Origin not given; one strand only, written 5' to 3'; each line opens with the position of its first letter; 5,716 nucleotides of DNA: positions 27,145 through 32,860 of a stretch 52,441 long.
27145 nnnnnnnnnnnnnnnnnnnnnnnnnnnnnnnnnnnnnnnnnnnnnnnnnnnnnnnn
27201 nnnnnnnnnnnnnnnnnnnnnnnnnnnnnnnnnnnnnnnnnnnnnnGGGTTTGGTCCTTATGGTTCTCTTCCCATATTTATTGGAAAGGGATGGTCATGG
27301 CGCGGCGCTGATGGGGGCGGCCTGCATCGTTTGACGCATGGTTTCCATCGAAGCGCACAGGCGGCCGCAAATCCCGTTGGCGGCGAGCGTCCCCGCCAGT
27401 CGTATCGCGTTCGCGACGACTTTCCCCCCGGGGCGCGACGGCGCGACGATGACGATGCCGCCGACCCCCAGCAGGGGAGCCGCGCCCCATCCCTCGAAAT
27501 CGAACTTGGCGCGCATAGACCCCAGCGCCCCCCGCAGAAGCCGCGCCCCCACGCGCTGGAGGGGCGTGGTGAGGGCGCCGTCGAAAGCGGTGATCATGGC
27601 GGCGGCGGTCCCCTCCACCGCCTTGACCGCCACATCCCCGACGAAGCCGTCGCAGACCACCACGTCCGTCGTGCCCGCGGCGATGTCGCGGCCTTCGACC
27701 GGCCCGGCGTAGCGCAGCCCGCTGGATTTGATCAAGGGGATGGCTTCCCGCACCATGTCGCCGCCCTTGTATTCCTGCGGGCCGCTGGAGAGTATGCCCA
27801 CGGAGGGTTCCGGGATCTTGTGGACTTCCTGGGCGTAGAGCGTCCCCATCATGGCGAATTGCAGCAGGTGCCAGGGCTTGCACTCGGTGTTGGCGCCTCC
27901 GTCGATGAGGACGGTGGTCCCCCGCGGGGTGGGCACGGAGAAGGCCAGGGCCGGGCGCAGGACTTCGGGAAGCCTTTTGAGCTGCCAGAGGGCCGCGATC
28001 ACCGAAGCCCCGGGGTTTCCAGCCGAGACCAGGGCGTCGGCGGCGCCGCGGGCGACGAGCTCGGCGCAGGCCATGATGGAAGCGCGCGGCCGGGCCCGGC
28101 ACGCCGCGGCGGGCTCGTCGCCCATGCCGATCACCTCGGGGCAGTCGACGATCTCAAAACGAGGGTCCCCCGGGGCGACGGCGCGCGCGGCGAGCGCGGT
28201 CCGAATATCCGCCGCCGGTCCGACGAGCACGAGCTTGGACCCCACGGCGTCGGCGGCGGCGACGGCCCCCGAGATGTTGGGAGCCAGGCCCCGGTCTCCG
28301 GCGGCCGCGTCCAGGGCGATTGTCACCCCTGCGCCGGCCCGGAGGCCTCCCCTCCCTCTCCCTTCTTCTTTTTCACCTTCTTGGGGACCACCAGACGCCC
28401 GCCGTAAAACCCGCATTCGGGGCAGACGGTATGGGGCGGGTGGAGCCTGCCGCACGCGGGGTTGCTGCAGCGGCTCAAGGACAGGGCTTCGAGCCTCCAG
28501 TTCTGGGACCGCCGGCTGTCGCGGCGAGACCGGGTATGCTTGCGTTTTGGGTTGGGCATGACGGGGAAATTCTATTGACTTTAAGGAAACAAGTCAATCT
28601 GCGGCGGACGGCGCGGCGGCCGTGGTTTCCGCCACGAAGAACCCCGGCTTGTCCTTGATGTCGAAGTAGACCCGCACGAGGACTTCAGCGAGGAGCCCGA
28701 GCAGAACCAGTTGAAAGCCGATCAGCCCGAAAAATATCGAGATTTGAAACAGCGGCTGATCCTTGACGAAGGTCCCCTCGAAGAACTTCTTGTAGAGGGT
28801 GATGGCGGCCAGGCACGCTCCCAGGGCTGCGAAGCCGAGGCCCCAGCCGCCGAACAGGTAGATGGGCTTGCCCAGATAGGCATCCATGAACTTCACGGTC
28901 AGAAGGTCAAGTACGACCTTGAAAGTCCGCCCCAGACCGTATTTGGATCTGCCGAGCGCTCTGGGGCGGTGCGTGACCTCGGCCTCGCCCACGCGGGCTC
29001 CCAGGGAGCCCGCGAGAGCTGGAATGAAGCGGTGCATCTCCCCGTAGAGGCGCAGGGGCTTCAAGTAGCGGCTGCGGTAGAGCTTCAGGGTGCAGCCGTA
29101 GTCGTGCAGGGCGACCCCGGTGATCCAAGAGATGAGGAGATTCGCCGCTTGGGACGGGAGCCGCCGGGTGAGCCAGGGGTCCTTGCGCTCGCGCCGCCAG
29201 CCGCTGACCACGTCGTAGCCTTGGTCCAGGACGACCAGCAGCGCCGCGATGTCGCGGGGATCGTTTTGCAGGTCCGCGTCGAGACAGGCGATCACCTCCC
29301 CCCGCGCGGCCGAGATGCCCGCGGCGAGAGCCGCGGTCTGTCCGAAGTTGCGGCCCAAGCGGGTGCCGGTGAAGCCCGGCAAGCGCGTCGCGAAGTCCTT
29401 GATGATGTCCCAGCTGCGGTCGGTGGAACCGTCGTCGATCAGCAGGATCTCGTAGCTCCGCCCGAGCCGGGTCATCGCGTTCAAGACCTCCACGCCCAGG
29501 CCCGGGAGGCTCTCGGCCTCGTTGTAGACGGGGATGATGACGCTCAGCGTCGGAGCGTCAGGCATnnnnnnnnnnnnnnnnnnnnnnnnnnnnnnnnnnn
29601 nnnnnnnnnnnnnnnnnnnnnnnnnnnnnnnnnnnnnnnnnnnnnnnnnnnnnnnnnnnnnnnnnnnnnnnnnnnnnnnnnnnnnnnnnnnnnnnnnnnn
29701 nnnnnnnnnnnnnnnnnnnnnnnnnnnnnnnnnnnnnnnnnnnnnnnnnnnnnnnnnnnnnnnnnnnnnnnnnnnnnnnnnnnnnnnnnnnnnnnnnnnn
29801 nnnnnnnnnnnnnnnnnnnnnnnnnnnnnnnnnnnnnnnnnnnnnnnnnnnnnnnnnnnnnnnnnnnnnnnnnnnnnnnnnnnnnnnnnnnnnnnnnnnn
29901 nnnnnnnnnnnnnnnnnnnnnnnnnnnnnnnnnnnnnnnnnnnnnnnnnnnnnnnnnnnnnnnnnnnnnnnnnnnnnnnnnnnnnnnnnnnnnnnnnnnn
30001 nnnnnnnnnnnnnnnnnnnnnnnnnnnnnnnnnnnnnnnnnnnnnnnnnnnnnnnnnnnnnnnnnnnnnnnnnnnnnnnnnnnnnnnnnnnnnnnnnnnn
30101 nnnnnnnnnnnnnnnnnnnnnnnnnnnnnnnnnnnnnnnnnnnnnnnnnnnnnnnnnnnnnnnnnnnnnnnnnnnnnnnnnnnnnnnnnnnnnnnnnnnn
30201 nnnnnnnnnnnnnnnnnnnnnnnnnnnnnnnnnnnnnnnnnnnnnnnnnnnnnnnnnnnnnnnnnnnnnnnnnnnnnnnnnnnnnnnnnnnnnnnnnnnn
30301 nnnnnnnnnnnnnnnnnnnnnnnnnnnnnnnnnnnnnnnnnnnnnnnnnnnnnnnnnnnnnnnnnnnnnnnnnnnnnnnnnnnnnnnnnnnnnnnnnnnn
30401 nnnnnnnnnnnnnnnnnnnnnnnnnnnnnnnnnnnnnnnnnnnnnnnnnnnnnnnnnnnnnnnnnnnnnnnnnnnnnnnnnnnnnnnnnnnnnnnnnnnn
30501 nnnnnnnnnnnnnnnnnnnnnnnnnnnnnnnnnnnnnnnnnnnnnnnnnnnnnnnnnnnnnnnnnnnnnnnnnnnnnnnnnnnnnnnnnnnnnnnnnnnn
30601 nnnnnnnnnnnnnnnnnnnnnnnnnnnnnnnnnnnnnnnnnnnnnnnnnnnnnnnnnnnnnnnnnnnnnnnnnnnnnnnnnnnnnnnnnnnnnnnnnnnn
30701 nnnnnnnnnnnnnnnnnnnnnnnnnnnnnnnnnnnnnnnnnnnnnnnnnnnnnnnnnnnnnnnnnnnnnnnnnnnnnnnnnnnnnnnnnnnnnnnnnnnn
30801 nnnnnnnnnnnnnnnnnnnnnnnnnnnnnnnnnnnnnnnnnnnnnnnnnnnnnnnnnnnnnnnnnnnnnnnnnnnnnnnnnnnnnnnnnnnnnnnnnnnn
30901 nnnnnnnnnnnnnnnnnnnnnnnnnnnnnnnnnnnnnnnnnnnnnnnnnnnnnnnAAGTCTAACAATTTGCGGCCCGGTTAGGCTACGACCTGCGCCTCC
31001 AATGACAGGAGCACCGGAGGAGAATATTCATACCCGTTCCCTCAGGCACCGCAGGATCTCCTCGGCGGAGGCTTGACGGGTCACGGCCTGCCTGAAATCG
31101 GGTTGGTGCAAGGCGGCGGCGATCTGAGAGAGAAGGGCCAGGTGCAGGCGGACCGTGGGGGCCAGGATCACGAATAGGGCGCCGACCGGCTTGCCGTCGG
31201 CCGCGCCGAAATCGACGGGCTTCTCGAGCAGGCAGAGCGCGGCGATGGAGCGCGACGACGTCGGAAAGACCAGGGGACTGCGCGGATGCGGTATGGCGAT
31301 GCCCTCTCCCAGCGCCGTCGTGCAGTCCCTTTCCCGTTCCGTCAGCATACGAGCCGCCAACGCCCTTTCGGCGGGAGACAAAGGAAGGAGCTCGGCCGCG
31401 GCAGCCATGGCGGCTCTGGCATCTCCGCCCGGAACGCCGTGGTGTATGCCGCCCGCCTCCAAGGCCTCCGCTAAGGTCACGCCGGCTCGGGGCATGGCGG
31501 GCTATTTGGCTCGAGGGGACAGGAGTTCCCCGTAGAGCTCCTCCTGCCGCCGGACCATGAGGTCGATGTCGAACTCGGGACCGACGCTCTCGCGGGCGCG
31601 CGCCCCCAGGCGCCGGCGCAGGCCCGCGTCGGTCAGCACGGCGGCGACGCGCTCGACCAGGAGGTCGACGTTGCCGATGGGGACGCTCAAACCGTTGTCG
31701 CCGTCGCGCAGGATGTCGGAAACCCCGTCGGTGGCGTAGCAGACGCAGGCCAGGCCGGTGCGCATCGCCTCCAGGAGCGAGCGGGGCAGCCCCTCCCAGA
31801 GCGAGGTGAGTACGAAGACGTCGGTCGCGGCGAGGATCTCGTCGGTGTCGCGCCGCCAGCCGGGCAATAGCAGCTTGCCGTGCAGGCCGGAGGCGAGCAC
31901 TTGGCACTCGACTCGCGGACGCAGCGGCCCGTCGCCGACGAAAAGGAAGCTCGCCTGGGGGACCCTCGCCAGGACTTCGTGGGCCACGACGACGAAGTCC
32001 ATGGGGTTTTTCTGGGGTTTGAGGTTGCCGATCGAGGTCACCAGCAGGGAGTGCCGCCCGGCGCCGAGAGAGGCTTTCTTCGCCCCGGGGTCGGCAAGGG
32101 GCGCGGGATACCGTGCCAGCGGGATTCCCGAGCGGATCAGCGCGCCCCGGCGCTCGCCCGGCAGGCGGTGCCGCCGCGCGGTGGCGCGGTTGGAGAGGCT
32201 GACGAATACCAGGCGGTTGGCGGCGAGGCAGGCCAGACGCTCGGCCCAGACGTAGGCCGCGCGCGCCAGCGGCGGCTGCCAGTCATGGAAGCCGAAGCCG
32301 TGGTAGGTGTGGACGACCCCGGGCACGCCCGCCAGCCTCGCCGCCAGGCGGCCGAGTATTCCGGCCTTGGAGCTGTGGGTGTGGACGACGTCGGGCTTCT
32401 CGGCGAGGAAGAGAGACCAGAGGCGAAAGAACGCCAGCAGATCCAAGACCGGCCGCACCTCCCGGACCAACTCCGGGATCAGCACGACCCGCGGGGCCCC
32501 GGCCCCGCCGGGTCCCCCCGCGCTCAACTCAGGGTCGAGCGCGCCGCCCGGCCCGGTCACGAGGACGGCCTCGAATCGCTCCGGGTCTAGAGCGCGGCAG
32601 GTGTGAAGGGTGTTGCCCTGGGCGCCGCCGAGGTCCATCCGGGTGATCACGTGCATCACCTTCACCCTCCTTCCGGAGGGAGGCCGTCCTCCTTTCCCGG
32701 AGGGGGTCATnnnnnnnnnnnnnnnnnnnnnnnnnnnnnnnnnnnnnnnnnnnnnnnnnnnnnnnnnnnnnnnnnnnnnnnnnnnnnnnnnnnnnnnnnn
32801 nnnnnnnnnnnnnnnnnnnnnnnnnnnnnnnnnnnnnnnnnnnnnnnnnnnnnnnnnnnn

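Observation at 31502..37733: Uncharacterised translationally coupled envelope cluster: GYF/coiled-coil membrane protein, two small unknowns, TPR-SpoIID and GT4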

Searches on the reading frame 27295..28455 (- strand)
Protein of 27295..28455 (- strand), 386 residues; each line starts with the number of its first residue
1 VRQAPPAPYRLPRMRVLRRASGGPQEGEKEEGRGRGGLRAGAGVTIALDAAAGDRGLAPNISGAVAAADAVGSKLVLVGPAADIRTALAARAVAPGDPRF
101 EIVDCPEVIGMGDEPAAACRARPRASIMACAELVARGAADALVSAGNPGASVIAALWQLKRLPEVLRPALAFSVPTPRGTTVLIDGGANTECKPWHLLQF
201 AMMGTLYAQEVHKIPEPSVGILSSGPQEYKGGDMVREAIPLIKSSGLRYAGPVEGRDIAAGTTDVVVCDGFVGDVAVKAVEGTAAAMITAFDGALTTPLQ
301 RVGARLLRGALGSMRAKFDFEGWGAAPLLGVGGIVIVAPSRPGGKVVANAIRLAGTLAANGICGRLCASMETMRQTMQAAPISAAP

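Call 60: search_protein_families(library=pfam, proteins=[window:27295-28455:-], max_evalue=0.0001)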
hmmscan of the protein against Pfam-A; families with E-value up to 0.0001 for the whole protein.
window:27295-28455:- (386 aa): 1 family
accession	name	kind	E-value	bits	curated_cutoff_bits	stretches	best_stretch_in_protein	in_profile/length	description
PF02504.20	FA_synthesis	-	2.7e-74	250.6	29.1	1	44-364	1-323/324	Fatty acid synthesis protein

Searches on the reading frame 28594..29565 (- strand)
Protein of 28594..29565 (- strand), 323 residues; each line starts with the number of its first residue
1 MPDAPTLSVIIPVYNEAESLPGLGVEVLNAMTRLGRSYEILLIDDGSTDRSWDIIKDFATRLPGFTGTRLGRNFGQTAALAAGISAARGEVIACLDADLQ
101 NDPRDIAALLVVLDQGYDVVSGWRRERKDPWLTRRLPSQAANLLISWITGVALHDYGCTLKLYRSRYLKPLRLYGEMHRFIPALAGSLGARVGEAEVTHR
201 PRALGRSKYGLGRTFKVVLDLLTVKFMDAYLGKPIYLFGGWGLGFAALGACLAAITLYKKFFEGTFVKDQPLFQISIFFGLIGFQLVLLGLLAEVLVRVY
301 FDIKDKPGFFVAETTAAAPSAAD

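Call 60: search_protein_families(library=pfam, proteins=[window:28594-29565:-], max_evalue=0.0001)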
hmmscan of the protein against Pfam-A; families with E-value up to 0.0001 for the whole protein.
window:28594-29565:- (323 aa): 2 families
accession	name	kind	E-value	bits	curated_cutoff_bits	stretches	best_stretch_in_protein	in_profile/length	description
PF00535.33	Glycos_transf_2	-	7.1e-32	111.1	23.3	1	8-147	1-143/168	Glycosyl transferase family 2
PF10111.15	Glyco_tranf_2_2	-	4.3e-05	23.6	27.3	1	8-109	1-102/276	Glycosyltransferase like family 2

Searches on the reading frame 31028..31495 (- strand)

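Call 3: search_protein_families(library=pfam, proteins=[window:31028-31495:-], max_evalue=0.1)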
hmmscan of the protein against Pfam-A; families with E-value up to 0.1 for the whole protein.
window:31028-31495:- (155 aa): 1 family
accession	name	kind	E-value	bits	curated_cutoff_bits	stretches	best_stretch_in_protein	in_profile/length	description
PF00359.27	PTS_EIIA_2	-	9.6e-22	78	27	1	49-153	42-143/144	Phosphoenolpyruvate-dependent sugar phosphotransferase system, EIIA 2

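Call 4: search_protein_families(library=ncbifam, proteins=[window:31028-31495:-], max_evalue=0.1)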
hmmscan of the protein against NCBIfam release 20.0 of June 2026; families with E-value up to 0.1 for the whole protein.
window:31028-31495:- (155 aa): 8 families
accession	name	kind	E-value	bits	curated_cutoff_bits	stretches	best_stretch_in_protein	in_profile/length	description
TIGR01419.1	nitro_reg_IIA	equivalog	2.8e-18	66.2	138.7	1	8-151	2-143/145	PTS IIA-like nitrogen regulatory protein PtsN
TIGR00848.1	fruA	subfamily_domain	7.9e-15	54.9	103.5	1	49-137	41-128/129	fructose PTS transporter subunit IIA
NF008145.0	PRK10896.1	equivalog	4.8e-12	45.9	221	1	48-147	52-149/161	PTS IIA-like nitrogen regulatory protein PtsN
NF007389.0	PRK09913.1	equivalog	7.7e-08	32.4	151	1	50-152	44-143/148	PTS fructose transporter subunit IIA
NF007293.0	PRK09765.1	equivalog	2.5e-07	29.6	763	1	51-154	49-152/639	PTS 2-O-a-mannosyl-D-glycerate transporter subunit IIABC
NF011663.0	PRK15083.1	subfamily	7.7e-06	24.2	589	1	34-153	520-636/639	PTS mannitol transporter subunit IICBA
NF008319.0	PRK11109.1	equivalog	7.8e-05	22.1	302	1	26-151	18-139/376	fused PTS fructose transporter subunit IIA/HPr protein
NF010351.0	PRK13779.1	equivalog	0.037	12.9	766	1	33-71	26-63/503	bifunctional PTS system fructose-specific transporter subunit IIA/HPr protein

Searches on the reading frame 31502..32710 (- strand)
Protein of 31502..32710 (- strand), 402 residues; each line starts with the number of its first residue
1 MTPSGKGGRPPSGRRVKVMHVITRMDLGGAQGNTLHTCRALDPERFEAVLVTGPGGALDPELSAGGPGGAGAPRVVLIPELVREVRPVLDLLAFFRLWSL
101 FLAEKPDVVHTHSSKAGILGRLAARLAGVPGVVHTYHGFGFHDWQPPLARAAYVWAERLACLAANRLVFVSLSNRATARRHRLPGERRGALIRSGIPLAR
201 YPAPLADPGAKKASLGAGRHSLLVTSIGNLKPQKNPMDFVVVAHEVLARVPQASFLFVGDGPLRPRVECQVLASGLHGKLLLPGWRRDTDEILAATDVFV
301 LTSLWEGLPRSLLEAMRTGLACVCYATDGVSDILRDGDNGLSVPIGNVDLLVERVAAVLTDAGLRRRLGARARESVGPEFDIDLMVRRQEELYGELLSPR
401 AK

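Call 3: search_protein_families(library=pfam, proteins=[window:31502-32710:-], max_evalue=0.1)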
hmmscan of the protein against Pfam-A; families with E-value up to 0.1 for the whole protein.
window:31502-32710:- (402 aa): 6 families
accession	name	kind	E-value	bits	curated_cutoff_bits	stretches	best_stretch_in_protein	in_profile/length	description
PF00534.26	Glycos_transf_1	-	2.9e-30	105.5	26.4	1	218-374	12-171/172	Glycosyl transferases group 1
PF13692.12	Glyco_trans_1_4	-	4.5e-26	92.2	27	1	224-361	4-142/142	Glycosyl transferases group 1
PF13579.12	Glyco_trans_4_4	-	6e-19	69.4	29.7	1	28-187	1-151/158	Glycosyl transferase 4-like domain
PF13439.12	Glyco_transf_4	-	1.4e-18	67.9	28.5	1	28-199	2-169/170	Glycosyltransferase Family 4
PF13477.12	Glyco_trans_4_2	-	3.2e-10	40.7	23.4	1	89-169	58-137/139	Glycosyl transferase 4-like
PF13524.12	Glyco_trans_1_2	-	0.00093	19.6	25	1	284-380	23-133/144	Glycosyl transferase-like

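Call 4: search_protein_families(library=ncbifam, proteins=[window:31502-32710:-], max_evalue=0.1)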
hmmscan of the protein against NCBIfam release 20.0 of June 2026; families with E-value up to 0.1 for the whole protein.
window:31502-32710:- (402 aa): 34 families (the best 25 are shown)
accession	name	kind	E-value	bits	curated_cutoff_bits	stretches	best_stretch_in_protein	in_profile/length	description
TIGR03088.1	stp2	hypoth_equivalog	1.5e-44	152.6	409.05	1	16-397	2-374/374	TIGR03088 family PEP-CTERM/XrtA system glycosyltransferase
TIGR03999.1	thiol_BshA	equivalog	1.2e-26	93.5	273.7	1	211-397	189-374/375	N-acetyl-alpha-D-glucosaminyl L-malate synthase BshA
NF011726.0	PRK15179.1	equivalog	3.3e-17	62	733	1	100-387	395-685/694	Vi polysaccharide biosynthesis protein TviE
TIGR02149.1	glgA_Coryne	subfamily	6.8e-17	61.7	302.4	1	104-396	82-390/391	glycogen synthase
NF041876.1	EPS_EpsE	equivalog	3.2e-16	59.6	400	1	221-383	214-383/389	exopolysaccharide biosynthesis GT4 family glycosyltransferase EpsE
NF047684.1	TeichurnBiosyTuaC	equivalog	8e-15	54.6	550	1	105-395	108-388/391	teichuronic acid biosynthesis protein TuaC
NF038229.1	Glyco4_Geo_Pelo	equivalog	1.5e-13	50.5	400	1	103-397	53-337/338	GPMC system family 4 glycosyltransferase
NF050056.1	ProtGlycPglH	equivalog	1.8e-12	47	600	1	223-390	181-347/354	GalNAc-alpha-(1->4)-GalNAc-alpha-(1->3)-diNAcBac-PP-undecaprenol alpha-1,4-N-acetyl-D-galactosaminyltransferase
NF007396.0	PRK09922.1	equivalog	1.4e-10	40.6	385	1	259-360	219-325/361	lipopolysaccharide 1,6-galactosyltransferase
NF012034.0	PRK15490.1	equivalog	1.4e-10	40.3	813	1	232-341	409-518/578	Vi polysaccharide biosynthesis glycosyltransferase TviE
NF047880.1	glyco_SdgA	exception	1e-09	37.6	800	1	224-375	318-470/488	serine-aspartate repeat adhesin O-glycosyltransferase SdgA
NF041879.1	EPS_EpsH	equivalog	1.5e-09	37.1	800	1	220-401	236-421/431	exopolysaccharide biosynthesis glycosyltransferase EpsH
TIGR04063.1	stp3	hypoth_equivalog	1.4e-08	34.1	442.05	1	195-397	188-396/397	TIGR04063 family PEP-CTERM/XrtA system glycosyltransferase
NF050063.1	ProtGlycPglJ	equivalog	2.1e-08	33.8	500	1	224-381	197-351/363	N-acetylgalactosamine-N,N'-diacetylbacillosaminyl-diphospho-undecaprenol 4-alpha-N-acetylgalactosaminyltransferase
TIGR04047.1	MSMEG_0565_glyc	hypoth_equivalog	2.1e-08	33.6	259.85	1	106-345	87-326/373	MSMEG_0565 family glycosyltransferase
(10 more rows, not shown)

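Call 59: search_solved_structures(query=window:31502-32656:-, max_evalue=0.00001)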
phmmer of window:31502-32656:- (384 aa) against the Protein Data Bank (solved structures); distinct sequences matched with E-value up to 0.00001: 22.
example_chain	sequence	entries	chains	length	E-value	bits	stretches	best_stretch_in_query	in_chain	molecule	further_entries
8dvw_A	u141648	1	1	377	9.8e-19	71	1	87-379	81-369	N, N'-diacetylbacillosaminyl-diphospho-undecaprenol alpha-1,3-N-acetylgalactosaminyltransf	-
8dqd_A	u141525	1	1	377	1e-18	71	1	87-379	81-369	N, N'-diacetylbacillosaminyl-diphospho-undecaprenol alpha-1,3-N-acetylgalactosaminyltransf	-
2jjm_A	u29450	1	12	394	1.1e-17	67.6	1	196-379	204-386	GLYCOSYL TRANSFERASE, GROUP 1 FAMILY PROTEIN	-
3mbo_A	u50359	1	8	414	1.2e-17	67.5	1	196-379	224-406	Glycosyltransferase, group 1 family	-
8dvz_A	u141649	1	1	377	1.3e-17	67.3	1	87-379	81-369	N, N'-diacetylbacillosaminyl-diphospho-undecaprenol alpha-1,3-N-acetylgalactosaminyltransf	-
6tvp_A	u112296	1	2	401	1e-16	64.4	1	83-375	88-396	Alpha-maltose-1-phosphate synthase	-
5d00_A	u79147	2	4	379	5.8e-16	61.9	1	83-381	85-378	N-acetyl-alpha-D-glucosaminyl L-malate synthase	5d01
6eji_A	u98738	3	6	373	2.1e-09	40.3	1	205-364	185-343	WlaC protein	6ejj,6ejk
6d9t_A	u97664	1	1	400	4.2e-09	39.3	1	192-381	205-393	Glycosyl transferase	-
4xso_B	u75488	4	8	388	6.2e-09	38.8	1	85-366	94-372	Alr3699 protein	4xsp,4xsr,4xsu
6n1x_A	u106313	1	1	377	6.5e-09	38.7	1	192-379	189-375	Glycosyltransferase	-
7qnt_AAA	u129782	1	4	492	8.7e-09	38.3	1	205-368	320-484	TarM(Se)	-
7qd7_AAA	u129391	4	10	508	9.3e-09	38.2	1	205-368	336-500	TarM(Se)_G117R | TarM(Se)_G117R-4RboP | TarM(Se)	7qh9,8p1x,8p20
4x7m_A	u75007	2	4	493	6.8e-08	35.4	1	206-370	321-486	TarM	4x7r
4x6l_A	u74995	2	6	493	6.8e-08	35.3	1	206-370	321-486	TarM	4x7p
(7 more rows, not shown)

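Call 72: search_protein_families(library=padloc, proteins=[window:31502-32656:-], max_evalue=0.001)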
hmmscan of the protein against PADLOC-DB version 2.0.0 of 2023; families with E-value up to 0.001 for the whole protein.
window:31502-32656:- (384 aa): 0 families
